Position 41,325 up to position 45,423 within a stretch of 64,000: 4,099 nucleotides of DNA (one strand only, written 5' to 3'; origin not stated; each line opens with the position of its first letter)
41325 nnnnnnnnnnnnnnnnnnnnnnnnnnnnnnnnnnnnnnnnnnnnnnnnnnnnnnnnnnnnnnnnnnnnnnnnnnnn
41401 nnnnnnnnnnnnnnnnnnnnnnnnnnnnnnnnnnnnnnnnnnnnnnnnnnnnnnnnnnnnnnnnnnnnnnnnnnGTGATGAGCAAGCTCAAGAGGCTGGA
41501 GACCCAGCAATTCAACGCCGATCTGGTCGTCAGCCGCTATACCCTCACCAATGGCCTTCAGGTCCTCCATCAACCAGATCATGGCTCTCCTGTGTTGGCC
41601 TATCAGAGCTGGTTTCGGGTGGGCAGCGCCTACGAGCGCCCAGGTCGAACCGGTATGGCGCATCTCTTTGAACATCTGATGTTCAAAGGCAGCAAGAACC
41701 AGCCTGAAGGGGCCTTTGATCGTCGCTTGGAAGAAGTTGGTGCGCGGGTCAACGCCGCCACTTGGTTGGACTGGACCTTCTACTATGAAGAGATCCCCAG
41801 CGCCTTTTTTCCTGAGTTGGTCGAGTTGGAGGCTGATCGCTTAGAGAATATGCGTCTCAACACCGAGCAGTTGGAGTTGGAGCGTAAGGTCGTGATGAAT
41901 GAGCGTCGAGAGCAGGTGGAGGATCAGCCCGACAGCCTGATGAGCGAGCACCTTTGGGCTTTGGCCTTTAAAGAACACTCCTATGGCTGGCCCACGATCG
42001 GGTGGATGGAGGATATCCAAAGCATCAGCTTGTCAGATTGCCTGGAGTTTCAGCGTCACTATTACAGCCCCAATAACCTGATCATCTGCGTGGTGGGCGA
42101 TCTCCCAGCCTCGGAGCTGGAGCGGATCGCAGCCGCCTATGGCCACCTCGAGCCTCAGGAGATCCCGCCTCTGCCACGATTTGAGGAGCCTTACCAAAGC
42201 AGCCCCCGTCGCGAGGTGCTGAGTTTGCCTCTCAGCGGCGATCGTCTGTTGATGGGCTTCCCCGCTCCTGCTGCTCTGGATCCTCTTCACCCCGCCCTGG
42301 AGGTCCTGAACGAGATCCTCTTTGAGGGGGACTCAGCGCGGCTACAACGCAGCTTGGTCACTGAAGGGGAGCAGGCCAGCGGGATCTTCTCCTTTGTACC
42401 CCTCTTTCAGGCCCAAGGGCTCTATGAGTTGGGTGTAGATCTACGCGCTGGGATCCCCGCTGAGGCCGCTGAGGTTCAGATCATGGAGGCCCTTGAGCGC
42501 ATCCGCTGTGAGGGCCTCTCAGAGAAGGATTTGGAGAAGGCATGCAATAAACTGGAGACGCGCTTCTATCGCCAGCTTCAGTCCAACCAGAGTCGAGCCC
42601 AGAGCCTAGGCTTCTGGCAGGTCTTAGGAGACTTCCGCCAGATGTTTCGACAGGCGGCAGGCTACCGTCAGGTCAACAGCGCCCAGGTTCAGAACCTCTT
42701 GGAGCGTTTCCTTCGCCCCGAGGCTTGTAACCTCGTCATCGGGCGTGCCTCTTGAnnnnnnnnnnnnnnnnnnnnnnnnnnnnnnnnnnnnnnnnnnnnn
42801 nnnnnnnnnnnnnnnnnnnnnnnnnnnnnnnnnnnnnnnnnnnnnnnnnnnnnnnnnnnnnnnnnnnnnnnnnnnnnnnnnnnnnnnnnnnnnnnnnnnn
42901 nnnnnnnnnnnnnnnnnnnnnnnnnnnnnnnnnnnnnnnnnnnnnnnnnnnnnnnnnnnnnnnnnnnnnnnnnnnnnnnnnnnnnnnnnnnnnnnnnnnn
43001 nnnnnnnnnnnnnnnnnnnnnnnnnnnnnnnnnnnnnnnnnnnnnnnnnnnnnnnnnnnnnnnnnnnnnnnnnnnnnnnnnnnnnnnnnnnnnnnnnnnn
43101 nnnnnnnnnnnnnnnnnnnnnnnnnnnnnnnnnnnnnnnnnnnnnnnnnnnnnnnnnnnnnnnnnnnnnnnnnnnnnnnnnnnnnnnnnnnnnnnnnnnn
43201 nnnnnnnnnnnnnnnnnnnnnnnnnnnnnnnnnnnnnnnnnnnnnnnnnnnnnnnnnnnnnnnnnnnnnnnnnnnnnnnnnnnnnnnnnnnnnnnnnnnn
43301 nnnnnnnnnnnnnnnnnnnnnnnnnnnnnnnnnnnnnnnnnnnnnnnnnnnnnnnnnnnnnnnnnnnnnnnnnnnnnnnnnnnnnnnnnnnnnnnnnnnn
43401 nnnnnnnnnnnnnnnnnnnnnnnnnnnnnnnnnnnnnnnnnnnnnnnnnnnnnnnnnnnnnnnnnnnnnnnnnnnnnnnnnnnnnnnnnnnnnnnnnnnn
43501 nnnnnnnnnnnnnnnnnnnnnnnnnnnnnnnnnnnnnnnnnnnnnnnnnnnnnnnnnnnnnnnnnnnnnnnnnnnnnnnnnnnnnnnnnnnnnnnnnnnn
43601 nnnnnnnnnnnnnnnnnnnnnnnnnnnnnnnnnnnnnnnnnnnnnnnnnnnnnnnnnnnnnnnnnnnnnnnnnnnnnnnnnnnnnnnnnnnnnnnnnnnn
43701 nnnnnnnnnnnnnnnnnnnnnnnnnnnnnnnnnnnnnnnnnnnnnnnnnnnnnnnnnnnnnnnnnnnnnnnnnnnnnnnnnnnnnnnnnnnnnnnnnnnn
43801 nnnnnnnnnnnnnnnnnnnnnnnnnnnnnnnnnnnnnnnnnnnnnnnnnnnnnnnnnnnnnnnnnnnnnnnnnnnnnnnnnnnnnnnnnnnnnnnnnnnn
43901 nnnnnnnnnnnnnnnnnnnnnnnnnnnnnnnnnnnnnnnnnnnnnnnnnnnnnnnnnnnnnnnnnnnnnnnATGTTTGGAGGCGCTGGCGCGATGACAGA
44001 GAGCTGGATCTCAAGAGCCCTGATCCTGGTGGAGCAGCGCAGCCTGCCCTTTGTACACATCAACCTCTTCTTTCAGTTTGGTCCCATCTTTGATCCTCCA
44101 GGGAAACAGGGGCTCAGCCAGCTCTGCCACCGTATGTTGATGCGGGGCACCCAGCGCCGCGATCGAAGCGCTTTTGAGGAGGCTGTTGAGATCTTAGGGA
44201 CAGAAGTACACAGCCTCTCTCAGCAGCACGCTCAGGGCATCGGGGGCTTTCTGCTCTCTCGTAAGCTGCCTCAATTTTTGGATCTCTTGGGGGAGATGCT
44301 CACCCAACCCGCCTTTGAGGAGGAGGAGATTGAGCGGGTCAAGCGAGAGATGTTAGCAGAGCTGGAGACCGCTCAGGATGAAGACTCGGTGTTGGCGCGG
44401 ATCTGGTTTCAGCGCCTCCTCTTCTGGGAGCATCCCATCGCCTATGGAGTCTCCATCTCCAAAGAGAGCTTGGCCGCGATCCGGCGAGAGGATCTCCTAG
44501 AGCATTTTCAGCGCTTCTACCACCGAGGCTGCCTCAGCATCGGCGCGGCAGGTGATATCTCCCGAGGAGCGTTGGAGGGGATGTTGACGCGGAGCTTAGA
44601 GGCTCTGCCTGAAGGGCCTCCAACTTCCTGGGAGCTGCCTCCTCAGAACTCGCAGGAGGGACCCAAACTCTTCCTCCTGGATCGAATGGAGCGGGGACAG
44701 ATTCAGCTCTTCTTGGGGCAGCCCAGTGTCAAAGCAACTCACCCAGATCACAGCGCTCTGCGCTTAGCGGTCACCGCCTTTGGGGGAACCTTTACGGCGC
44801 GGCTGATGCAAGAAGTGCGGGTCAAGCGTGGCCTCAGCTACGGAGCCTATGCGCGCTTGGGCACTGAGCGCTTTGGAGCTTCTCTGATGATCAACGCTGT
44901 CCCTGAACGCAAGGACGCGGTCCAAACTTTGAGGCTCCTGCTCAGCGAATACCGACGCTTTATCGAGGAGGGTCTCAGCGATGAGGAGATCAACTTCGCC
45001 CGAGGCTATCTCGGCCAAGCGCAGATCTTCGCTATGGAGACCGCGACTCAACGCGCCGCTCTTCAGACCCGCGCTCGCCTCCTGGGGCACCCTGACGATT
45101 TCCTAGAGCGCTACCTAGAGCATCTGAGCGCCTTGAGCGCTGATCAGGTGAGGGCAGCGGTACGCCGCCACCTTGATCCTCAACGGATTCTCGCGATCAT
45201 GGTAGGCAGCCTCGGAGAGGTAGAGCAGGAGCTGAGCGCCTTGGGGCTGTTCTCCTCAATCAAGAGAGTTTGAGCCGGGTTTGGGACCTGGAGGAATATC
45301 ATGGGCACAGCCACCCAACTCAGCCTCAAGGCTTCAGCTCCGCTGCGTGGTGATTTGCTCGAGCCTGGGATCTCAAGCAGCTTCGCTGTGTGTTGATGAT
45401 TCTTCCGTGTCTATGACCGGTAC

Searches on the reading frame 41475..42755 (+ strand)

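Call 53: search_protein_families(library=pfam, proteins=[window:41475-42755:+], max_evalue=0.00001)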
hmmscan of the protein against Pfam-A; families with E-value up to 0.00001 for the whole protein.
window:41475-42755:+ (426 aa): 2 families
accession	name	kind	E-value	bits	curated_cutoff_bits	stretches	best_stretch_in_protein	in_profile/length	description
PF05193.26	Peptidase_M16_C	-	1.5e-25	90.6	23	1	183-360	1-181/181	Peptidase M16 inactive domain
PF00675.25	Peptidase_M16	-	3.4e-24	85.9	22.3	1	42-175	14-146/149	Insulinase (Peptidase family M16)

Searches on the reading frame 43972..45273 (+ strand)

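Call 53: search_protein_families(library=pfam, proteins=[window:43972-45273:+], max_evalue=0.00001)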
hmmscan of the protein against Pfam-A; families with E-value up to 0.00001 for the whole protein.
window:43972-45273:+ (433 aa): 2 families
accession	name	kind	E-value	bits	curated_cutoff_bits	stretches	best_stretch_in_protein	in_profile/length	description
PF05193.26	Peptidase_M16_C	-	8.8e-25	88.1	23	1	170-344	2-178/181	Peptidase M16 inactive domain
PF00675.25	Peptidase_M16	-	1.1e-15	58.3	22.3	1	22-138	6-123/149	Insulinase (Peptidase family M16)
